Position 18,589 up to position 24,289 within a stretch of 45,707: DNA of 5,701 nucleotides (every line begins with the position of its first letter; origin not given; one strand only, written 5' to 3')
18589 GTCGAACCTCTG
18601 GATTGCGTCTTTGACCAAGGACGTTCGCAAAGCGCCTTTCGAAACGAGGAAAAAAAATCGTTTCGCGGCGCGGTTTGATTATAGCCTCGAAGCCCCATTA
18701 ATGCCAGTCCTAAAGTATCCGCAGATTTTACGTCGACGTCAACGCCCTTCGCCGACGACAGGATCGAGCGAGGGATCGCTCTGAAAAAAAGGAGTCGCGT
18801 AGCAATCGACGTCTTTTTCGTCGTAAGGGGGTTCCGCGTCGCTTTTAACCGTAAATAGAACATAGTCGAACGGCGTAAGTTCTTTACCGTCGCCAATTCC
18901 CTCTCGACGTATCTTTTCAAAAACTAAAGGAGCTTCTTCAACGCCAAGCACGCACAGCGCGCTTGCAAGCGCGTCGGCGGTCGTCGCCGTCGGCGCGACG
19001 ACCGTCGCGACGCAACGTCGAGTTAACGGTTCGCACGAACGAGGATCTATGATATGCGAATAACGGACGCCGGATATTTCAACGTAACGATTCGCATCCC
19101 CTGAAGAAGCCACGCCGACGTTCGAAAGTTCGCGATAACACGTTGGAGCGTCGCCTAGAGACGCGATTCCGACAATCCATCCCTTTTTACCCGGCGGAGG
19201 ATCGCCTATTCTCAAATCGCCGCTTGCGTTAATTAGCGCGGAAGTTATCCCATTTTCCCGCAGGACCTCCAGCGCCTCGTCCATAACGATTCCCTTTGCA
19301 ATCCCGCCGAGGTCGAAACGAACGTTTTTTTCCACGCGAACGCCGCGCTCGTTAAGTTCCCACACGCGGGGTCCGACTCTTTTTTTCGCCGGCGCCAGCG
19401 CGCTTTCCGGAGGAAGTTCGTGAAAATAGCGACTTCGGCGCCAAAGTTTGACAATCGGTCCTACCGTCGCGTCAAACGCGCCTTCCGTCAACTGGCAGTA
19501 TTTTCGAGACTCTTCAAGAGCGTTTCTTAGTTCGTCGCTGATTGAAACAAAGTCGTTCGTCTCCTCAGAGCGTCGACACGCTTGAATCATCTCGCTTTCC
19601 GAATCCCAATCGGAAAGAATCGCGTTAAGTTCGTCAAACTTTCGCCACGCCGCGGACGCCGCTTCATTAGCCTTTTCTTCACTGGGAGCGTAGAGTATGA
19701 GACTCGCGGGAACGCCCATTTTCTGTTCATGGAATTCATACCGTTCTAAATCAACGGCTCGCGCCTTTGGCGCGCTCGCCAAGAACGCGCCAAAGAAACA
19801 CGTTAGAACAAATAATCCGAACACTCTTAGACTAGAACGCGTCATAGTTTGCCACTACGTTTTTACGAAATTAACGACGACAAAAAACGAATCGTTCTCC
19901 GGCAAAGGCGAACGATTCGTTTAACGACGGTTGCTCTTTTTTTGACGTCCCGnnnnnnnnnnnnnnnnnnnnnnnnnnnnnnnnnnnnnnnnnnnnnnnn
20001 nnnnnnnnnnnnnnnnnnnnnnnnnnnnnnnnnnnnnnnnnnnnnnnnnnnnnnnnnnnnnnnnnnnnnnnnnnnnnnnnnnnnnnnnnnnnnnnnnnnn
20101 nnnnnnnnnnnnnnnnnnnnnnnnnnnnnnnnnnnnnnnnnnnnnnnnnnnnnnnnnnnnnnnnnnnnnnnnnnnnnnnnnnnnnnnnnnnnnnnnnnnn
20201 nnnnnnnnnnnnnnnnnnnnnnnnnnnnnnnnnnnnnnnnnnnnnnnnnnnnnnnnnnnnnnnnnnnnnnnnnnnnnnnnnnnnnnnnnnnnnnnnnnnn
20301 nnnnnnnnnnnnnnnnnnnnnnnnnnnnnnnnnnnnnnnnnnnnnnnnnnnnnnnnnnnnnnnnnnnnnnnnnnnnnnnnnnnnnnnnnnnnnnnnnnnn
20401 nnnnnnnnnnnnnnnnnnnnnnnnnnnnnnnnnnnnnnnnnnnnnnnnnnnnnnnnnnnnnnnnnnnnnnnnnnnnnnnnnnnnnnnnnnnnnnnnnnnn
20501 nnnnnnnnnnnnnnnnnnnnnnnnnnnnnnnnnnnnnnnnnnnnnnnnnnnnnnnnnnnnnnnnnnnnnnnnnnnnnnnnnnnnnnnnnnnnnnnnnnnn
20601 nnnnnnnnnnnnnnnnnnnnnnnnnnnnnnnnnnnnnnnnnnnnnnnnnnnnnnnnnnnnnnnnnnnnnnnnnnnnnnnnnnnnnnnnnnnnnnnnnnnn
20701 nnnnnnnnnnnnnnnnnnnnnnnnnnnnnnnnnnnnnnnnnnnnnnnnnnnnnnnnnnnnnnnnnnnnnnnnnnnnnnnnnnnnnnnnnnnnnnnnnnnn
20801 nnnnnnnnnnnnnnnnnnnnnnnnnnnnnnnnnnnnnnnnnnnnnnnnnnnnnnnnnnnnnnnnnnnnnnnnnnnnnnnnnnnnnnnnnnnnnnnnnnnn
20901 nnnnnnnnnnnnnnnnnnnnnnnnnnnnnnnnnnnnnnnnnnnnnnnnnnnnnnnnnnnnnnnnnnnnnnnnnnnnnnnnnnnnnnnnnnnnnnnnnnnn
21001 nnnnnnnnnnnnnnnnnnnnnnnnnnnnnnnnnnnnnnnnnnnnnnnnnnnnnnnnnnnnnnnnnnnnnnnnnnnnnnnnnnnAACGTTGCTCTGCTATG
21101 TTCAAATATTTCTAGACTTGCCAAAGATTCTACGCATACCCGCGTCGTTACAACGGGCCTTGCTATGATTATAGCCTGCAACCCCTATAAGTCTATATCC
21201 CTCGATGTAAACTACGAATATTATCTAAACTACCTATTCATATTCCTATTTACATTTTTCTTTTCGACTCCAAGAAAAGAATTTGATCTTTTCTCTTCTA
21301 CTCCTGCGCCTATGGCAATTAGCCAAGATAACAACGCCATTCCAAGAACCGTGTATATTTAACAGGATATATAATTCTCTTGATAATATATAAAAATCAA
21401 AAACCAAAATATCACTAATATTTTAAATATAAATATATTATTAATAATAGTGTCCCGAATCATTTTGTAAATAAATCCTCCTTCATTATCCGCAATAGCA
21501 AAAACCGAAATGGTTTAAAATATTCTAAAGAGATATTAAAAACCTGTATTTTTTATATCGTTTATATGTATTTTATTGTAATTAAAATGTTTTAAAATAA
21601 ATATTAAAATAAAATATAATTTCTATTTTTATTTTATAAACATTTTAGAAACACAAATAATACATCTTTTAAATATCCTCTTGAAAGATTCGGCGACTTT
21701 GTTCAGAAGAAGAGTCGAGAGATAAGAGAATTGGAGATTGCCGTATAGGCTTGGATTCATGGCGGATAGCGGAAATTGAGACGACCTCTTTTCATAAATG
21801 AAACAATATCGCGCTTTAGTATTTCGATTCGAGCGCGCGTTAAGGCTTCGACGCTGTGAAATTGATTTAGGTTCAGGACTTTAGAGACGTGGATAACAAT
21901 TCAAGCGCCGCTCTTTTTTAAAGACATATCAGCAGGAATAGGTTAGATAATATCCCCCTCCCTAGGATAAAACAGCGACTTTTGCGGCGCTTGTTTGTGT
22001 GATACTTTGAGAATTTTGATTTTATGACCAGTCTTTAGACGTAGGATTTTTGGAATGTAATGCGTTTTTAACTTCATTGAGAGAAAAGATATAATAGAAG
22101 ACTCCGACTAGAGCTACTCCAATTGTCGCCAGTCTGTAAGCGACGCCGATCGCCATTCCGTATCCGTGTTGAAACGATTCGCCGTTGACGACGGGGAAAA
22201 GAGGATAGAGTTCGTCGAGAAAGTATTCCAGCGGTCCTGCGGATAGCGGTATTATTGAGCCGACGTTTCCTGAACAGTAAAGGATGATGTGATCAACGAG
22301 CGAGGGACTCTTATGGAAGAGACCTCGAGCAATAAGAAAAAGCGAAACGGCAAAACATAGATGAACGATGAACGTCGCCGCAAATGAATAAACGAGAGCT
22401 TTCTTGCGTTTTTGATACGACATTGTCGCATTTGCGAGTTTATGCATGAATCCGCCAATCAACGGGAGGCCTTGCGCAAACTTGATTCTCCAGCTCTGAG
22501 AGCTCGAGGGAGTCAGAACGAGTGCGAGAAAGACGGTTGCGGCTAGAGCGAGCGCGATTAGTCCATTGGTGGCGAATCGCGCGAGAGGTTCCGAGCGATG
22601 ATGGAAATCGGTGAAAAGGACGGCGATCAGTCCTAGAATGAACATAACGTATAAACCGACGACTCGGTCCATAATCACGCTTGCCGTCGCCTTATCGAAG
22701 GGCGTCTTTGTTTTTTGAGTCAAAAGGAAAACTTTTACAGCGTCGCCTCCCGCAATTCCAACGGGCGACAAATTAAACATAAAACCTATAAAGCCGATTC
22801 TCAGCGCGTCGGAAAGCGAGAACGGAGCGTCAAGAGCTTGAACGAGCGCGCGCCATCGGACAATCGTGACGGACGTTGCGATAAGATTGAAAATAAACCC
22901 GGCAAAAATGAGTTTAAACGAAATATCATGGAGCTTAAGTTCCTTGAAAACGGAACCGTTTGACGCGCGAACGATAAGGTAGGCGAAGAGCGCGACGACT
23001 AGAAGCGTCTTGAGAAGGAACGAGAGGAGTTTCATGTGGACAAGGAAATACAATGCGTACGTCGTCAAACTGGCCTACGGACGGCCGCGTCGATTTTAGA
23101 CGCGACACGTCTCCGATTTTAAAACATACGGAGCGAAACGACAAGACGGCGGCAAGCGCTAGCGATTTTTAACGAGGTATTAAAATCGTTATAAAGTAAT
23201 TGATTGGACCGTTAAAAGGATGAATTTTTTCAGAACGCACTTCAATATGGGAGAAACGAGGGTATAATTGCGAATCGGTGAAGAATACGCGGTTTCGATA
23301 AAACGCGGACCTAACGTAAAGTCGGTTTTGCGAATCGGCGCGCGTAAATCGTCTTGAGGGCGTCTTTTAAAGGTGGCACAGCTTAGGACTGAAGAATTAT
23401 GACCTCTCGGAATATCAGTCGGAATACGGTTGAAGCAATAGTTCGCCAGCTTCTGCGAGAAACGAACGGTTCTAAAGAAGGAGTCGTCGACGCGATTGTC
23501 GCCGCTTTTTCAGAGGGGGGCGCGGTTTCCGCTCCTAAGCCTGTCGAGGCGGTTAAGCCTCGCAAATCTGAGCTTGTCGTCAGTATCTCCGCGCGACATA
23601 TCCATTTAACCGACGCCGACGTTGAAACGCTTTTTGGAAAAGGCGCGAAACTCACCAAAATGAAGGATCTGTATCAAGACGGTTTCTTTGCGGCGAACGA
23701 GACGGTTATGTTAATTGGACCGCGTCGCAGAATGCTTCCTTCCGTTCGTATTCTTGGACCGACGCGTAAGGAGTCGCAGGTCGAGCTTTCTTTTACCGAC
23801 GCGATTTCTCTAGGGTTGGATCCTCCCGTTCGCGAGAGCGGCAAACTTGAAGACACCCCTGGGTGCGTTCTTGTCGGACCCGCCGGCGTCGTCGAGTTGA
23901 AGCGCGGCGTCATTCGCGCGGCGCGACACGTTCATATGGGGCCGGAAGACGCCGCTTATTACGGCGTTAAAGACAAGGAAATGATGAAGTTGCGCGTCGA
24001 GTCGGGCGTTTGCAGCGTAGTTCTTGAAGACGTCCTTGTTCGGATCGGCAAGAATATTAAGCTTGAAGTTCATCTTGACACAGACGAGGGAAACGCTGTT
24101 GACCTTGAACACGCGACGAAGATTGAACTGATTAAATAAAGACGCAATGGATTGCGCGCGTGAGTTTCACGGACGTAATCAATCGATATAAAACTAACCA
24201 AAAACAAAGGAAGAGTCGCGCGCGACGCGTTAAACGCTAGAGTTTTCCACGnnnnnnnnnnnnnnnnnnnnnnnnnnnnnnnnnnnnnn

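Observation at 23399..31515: Bacterial microcompartment operon: PVM-type core with a minimal shell and two unassigned components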

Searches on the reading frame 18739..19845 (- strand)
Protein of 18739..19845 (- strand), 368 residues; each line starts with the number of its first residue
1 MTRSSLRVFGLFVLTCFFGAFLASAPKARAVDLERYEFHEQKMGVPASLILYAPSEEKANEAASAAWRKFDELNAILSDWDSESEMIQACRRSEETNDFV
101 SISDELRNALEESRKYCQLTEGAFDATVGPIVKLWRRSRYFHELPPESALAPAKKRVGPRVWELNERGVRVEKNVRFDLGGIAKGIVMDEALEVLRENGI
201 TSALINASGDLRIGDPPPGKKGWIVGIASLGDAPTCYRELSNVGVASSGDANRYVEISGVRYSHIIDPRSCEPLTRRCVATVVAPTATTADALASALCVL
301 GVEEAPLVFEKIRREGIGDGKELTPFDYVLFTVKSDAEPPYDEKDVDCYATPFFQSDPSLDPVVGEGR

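Call 29: search_protein_families(library=pfam, proteins=[window:18739-19845:-], max_evalue=0.001)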
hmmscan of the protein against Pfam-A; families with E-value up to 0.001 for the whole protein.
window:18739-19845:- (368 aa): 1 family
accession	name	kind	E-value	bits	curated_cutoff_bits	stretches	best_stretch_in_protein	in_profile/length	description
PF02424.20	ApbE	-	4.2e-62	210.5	25.6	1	43-311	1-257/266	ApbE family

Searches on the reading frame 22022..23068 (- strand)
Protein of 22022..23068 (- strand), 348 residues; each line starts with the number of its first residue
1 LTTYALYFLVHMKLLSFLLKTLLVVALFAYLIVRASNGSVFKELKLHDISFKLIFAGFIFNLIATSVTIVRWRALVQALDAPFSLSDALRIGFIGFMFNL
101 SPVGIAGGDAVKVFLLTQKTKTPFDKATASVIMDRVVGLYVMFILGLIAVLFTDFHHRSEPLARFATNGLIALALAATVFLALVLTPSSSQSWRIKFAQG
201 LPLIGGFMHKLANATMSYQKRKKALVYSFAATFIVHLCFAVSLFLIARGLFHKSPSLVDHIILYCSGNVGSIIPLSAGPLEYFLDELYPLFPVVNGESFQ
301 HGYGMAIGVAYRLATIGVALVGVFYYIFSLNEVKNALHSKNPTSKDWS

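Call 5: search_protein_families(library=pfam, proteins=[window:22022-23068:-], max_evalue=0.01)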
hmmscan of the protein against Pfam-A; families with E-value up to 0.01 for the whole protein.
window:22022-23068:- (348 aa): 1 family
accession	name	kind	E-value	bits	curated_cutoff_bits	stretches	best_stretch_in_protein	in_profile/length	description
PF03706.18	LPG_synthase_TM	-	2.4e-28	99.9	33.4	1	19-322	3-302/302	Lysylphosphatidylglycerol synthase TM region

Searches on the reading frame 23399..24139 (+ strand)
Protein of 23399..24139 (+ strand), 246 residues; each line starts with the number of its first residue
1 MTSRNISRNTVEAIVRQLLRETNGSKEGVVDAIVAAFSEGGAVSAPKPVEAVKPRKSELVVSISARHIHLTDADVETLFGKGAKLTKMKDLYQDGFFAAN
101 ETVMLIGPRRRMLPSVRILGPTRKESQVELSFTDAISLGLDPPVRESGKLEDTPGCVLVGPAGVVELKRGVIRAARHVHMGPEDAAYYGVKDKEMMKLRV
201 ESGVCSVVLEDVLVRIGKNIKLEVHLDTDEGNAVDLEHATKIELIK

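Call 3: search_protein_families(library=pfam, proteins=[window:23399-24139:+], max_evalue=0.01)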
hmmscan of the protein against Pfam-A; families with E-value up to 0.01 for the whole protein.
window:23399-24139:+ (246 aa): 1 family
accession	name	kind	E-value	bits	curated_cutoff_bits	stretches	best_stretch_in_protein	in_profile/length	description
PF06130.18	PTAC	-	1.2e-73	247.1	25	1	61-236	2-175/176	Phosphate propanoyltransferase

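Call 4: search_protein_families(library=ncbifam, proteins=[window:23399-24139:+], max_evalue=0.01)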
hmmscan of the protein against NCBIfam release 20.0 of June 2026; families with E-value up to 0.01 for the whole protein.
window:23399-24139:+ (246 aa): 2 families
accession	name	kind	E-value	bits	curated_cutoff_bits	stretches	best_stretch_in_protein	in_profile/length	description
NF011652.1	PRK15070.1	subfamily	7.2e-75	250.8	209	1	60-244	2-184/185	phosphate propanoyltransferase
NF040837.1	BMC_EutD_Gpos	exception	6e-61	205.5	315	1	49-245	9-204/205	ethanolamine utilization phosphate acetyltransferase EutD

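Call 41: search_solved_structures(query=window:23399-24139:+, show_alignments=1)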
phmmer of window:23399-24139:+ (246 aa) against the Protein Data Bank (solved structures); distinct sequences matched with E-value up to 0.001: 1.
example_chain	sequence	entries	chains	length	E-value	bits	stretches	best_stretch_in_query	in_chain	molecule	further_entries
5cuo_A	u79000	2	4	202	4.5e-45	157.2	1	58-241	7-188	Phosphate propanoyltransferase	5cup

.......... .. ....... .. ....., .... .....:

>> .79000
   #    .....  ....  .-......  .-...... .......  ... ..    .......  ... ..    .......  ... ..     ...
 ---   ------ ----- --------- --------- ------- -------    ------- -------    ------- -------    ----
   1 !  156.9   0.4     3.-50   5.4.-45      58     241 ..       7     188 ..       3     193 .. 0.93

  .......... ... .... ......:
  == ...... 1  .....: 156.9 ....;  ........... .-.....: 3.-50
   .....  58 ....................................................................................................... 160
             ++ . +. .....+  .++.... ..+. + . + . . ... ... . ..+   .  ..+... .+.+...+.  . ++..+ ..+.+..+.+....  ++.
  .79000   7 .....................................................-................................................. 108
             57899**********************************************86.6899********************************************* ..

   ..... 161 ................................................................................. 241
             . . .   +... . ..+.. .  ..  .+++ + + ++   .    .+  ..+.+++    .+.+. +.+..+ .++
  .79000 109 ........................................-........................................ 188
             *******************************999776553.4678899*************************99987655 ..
